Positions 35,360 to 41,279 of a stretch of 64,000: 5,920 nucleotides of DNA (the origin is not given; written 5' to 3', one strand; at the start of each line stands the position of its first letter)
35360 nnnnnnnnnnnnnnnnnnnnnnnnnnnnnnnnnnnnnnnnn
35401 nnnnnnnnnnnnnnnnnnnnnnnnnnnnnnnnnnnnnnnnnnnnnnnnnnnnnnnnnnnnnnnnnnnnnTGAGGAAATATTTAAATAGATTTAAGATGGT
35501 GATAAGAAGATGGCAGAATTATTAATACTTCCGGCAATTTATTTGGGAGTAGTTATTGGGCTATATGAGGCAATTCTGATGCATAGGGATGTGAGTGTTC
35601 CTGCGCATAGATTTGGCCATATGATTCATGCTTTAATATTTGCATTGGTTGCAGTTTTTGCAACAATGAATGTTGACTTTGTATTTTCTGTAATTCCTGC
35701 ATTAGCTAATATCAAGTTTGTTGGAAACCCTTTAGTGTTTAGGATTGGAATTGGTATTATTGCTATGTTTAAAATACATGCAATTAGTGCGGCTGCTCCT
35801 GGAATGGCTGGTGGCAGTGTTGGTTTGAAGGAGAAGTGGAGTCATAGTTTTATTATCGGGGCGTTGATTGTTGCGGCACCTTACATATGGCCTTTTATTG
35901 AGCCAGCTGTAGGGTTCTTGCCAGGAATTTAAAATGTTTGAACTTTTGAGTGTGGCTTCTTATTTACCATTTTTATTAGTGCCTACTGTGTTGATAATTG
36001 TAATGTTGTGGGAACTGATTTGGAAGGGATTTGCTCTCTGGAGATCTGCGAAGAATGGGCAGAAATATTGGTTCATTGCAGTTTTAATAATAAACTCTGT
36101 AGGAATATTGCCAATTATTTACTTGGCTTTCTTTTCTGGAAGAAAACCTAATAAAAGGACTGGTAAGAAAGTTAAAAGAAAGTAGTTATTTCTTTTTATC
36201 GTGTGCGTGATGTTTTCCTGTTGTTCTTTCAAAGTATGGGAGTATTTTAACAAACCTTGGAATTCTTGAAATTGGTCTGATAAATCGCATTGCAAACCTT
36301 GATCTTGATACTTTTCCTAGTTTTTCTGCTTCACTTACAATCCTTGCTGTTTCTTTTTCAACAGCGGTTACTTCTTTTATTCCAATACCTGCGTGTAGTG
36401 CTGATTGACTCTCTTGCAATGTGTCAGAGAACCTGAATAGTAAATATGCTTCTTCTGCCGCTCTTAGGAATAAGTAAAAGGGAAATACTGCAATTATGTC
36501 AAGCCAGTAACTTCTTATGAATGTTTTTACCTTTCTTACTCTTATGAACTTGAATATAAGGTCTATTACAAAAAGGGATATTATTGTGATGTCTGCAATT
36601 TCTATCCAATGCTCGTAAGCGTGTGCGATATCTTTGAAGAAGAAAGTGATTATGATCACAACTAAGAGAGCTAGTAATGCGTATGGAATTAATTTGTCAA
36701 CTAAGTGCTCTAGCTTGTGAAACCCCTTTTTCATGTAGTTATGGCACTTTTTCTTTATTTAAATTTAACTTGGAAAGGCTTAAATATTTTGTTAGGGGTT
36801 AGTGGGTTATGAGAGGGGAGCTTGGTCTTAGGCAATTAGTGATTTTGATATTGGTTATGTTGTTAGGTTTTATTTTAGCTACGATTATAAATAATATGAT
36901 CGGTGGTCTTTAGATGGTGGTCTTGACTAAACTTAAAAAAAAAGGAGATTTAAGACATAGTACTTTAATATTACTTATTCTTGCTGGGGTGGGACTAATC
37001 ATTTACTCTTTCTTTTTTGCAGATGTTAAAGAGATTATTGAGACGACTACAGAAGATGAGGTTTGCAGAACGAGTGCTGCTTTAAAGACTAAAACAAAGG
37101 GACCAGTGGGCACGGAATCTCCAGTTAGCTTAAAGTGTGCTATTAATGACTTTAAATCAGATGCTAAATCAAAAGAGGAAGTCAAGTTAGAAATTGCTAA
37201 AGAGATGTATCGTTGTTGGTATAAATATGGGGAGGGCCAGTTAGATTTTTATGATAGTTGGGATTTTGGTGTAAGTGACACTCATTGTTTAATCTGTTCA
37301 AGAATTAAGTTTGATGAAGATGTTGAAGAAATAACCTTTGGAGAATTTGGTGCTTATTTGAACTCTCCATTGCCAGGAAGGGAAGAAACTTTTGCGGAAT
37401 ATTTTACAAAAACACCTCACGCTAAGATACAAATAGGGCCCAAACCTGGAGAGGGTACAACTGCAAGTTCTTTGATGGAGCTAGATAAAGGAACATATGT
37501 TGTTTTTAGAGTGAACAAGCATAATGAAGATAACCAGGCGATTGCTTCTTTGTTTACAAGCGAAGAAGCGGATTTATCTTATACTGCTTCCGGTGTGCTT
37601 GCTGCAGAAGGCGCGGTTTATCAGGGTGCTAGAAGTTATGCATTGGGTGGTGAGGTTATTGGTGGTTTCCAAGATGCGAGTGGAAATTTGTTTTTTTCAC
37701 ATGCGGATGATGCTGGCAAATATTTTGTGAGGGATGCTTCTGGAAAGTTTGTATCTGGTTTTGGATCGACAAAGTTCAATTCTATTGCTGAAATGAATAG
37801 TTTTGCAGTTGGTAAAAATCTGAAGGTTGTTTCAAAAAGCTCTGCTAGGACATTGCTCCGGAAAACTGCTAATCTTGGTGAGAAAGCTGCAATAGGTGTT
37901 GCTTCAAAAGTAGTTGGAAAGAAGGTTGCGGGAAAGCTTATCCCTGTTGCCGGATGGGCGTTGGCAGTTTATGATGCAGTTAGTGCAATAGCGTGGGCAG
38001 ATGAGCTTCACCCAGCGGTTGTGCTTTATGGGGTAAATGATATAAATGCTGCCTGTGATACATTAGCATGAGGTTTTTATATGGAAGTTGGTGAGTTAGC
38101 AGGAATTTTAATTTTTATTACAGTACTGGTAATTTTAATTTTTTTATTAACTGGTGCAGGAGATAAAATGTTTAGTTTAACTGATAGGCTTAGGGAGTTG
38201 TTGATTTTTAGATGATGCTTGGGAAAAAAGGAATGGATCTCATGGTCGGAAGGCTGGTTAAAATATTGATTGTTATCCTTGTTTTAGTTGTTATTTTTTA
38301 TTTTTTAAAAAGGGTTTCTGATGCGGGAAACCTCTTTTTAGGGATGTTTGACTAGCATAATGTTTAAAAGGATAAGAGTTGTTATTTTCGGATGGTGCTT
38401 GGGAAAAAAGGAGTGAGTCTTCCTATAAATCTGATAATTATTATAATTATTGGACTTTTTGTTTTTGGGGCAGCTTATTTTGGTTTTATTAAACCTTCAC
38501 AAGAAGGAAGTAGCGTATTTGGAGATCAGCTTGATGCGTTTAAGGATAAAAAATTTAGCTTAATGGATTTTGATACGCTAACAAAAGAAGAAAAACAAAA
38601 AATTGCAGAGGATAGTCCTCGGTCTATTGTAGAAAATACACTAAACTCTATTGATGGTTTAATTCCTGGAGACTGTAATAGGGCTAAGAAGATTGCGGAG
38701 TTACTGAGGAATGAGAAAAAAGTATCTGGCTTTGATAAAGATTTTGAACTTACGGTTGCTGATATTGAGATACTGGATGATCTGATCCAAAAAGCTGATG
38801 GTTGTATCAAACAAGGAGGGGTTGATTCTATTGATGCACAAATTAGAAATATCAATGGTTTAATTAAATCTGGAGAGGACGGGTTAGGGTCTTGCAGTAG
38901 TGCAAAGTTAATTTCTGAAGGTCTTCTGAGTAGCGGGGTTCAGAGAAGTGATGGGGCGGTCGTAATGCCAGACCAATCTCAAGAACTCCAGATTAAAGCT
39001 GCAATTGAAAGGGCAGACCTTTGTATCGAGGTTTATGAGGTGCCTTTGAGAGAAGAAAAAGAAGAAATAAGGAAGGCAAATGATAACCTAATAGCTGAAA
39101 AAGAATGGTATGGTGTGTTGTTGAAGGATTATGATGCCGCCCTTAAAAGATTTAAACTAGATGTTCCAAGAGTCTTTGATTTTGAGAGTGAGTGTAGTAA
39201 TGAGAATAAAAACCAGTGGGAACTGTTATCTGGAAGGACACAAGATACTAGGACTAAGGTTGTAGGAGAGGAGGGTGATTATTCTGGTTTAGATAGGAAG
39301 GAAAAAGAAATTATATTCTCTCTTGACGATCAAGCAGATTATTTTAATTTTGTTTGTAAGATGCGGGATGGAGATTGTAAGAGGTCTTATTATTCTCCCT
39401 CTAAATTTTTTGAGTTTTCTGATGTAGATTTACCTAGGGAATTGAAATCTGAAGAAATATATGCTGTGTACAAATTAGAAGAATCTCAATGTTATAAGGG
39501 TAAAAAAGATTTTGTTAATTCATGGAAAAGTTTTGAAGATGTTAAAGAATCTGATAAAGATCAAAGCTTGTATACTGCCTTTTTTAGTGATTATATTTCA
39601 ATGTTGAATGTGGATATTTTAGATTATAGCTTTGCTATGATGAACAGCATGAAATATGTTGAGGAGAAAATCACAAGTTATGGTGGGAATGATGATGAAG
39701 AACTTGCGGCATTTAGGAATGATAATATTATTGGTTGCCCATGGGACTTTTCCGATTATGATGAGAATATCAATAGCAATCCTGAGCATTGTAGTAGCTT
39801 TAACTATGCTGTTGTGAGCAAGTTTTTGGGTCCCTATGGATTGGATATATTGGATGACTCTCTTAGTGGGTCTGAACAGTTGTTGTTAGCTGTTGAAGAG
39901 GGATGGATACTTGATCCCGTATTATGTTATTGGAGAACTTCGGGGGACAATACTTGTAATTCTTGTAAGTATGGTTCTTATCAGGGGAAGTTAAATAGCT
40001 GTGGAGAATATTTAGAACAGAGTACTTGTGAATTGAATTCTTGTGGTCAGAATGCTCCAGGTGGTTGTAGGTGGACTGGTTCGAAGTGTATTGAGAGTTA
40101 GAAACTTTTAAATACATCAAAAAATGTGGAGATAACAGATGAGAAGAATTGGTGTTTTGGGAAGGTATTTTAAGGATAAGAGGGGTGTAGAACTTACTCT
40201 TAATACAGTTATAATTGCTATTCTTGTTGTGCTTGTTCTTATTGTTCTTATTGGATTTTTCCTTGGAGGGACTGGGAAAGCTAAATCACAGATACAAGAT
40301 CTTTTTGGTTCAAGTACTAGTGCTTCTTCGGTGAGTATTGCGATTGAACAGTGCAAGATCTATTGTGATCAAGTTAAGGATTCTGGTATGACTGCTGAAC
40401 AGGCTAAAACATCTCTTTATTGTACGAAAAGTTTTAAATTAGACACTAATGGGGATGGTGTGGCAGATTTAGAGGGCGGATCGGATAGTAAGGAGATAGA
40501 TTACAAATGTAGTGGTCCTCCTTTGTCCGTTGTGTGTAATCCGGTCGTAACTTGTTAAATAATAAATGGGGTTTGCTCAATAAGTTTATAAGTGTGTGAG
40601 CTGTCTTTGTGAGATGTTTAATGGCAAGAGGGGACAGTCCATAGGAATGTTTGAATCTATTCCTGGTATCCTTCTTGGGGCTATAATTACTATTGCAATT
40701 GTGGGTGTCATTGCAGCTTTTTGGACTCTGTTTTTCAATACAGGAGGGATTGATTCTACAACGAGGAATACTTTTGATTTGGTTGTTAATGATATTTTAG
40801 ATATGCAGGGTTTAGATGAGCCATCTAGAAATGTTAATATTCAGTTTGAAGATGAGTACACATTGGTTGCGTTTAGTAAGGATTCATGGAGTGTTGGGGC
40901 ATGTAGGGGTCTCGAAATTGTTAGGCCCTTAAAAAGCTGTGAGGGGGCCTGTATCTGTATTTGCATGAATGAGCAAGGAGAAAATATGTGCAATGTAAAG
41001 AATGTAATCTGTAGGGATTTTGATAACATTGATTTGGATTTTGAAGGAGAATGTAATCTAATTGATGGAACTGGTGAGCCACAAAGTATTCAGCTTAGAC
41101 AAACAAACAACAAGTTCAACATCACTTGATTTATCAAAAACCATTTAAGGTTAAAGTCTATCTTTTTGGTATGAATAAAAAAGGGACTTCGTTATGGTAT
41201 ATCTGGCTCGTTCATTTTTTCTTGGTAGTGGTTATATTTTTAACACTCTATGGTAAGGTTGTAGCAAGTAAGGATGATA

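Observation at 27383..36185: Atypical archaeal type IV filament core: 760-aa FlaI/PilB-like ATPase with long N-terminal extension plus 715-aa FlaJ/PilC-like platform, preceded by a divergent HTH/coiled-coil gene pair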

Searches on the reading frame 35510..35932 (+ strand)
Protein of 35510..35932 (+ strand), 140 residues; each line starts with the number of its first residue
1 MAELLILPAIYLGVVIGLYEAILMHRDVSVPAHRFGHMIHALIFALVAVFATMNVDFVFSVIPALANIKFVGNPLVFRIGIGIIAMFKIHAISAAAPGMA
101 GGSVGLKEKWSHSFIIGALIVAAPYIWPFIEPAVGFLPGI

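Call 3: search_protein_families(library=pfam, proteins=[window:35510-35932:+], max_evalue=0.1)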
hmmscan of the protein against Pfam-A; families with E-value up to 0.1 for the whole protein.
window:35510-35932:+ (140 aa): 0 families

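Call 9: search_protein_families(library=ncbifam, proteins=[window:35510-35932:+], max_evalue=0.1)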
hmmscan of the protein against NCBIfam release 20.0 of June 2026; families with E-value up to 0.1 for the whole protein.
window:35510-35932:+ (140 aa): 0 families

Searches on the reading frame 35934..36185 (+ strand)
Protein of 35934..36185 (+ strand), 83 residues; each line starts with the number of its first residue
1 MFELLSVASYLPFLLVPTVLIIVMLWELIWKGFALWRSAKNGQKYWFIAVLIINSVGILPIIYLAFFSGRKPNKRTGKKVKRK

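Call 3: search_protein_families(library=pfam, proteins=[window:35934-36185:+], max_evalue=0.1)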
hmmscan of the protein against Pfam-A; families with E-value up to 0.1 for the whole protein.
window:35934-36185:+ (83 aa): 1 family
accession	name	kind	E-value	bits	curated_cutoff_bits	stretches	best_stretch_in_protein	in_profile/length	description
PF18893.5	DUF5652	-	2.8e-24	85.1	23.4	1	16-73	12-69/71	Family of unknown function (DUF5652)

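Call 9: search_protein_families(library=ncbifam, proteins=[window:35934-36185:+], max_evalue=0.1)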
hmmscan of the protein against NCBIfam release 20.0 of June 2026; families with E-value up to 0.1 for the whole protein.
window:35934-36185:+ (83 aa): 0 families

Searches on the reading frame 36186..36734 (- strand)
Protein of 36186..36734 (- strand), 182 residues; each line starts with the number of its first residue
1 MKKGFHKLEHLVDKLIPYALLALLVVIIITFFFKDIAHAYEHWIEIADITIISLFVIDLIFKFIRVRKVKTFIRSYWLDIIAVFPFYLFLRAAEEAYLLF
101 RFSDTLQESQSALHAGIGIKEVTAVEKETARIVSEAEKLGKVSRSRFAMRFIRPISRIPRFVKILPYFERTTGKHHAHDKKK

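Call 3: search_protein_families(library=pfam, proteins=[window:36186-36734:-], max_evalue=0.1)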
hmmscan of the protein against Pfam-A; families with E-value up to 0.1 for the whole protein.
window:36186-36734:- (182 aa): 2 families
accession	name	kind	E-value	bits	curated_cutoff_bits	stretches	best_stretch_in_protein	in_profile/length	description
PF00520.37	Ion_trans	-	6.9e-07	29.2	25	1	21-170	11-114/241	Ion transport protein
PF00621.25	RhoGEF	-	0.091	13.4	27.6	0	99-177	88-160/180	RhoGEF domain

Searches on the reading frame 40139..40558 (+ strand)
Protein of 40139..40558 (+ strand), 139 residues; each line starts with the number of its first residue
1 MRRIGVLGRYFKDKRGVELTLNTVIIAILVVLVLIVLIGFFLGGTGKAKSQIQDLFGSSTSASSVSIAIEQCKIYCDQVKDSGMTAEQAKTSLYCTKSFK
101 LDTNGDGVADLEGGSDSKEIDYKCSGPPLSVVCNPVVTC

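Call 9: search_protein_families(library=ncbifam, proteins=[window:40139-40558:+], max_evalue=0.1)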
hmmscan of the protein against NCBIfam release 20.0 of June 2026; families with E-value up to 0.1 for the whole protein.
window:40139-40558:+ (139 aa): 2 families
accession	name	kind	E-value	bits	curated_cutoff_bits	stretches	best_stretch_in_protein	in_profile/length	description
NF042931.1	SAG1386_EF1546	equivalog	0.014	15.5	80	1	20-73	29-84/158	SAG1386/EF1546 family surface-associated protein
TIGR00540.1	TPR_hemY_coli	hypoth_equivalog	0.078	11.7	142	1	14-53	33-72/385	heme biosynthesis-associated TPR protein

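Call 20: search_protein_families(library=pfam, proteins=[window:40139-40558:+], max_evalue=0.1)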
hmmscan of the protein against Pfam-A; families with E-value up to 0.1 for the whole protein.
window:40139-40558:+ (139 aa): 0 families

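Call 95: search_protein_families(library=pfam, proteins=[window:40139-40558:+], max_evalue=1)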
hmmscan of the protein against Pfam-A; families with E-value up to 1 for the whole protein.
window:40139-40558:+ (139 aa): 1 family
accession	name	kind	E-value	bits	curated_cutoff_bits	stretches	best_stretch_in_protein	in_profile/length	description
PF07219.19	HemY_N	-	0.15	12.6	31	1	17-57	12-52/107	HemY protein N-terminus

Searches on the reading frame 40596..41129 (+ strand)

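Call 20: search_protein_families(library=pfam, proteins=[window:40596-41129:+], max_evalue=0.1)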
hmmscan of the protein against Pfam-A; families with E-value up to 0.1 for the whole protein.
window:40596-41129:+ (177 aa): 1 family
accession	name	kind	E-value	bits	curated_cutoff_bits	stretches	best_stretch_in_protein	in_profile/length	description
PF25799.1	prePAAR_I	-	0.093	13.5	25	0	22-51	17-42/57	Class I prePAAR effector Rhs1 motif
